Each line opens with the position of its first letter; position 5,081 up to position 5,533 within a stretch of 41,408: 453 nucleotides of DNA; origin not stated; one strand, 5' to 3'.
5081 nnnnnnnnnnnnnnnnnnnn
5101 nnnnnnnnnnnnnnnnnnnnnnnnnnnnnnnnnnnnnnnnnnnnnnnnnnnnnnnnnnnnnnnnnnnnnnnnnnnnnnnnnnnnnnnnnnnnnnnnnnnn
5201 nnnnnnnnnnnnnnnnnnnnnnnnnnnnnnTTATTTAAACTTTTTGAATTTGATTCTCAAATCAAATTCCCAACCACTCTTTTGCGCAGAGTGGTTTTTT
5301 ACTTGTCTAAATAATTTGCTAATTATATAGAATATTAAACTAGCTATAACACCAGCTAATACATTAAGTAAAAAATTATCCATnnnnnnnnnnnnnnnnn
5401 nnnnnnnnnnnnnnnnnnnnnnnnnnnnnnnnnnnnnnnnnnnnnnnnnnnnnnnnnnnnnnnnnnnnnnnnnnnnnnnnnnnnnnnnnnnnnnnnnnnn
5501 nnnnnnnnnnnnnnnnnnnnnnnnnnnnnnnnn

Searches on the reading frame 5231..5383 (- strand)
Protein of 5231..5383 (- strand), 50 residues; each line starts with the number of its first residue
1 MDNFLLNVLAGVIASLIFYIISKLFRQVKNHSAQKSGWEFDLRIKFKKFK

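Call 4: search_protein_families(library=pfam, proteins=[window:5231-5383:-], max_evalue=1)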
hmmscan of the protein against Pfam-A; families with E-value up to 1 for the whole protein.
window:5231-5383:- (50 aa): 2 families
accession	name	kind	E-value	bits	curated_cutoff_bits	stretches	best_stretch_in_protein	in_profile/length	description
PF02687.27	FtsX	-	0.015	15.8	25.5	1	3-48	51-92/120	FtsX-like permease C-terminal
PF12669.12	FeoB_associated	-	0.14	12.9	27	1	9-31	5-27/44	FeoB-associated Cys-rich membrane protein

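Call 45: search_protein_families(library=phrogs, proteins=[window:5231-5383:-], max_evalue=0.1)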
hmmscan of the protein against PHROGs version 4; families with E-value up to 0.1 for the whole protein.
window:5231-5383:- (50 aa): 2 families
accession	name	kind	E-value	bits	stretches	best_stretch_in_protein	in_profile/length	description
phrog_738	-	unknown function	1.4e-28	100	1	1-50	1-52/52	-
phrog_32086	-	unknown function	6.2e-10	39.7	1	29-48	8-28/30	-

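Call 46: search_protein_families(library=padloc, proteins=[window:5231-5383:-], max_evalue=1)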
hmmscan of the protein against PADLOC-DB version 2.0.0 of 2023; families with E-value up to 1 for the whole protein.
window:5231-5383:- (50 aa): 0 families

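Call 47: search_protein_families(library=ncbifam, proteins=[window:5231-5383:-], max_evalue=1)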
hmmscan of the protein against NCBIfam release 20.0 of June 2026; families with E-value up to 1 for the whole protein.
window:5231-5383:- (50 aa): 1 family
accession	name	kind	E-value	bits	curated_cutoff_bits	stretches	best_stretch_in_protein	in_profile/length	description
NF047374.1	CD_typeI_toxin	equivalog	4.2e-27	94.3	60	1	1-50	1-51/51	type I toxin-antitoxin system toxin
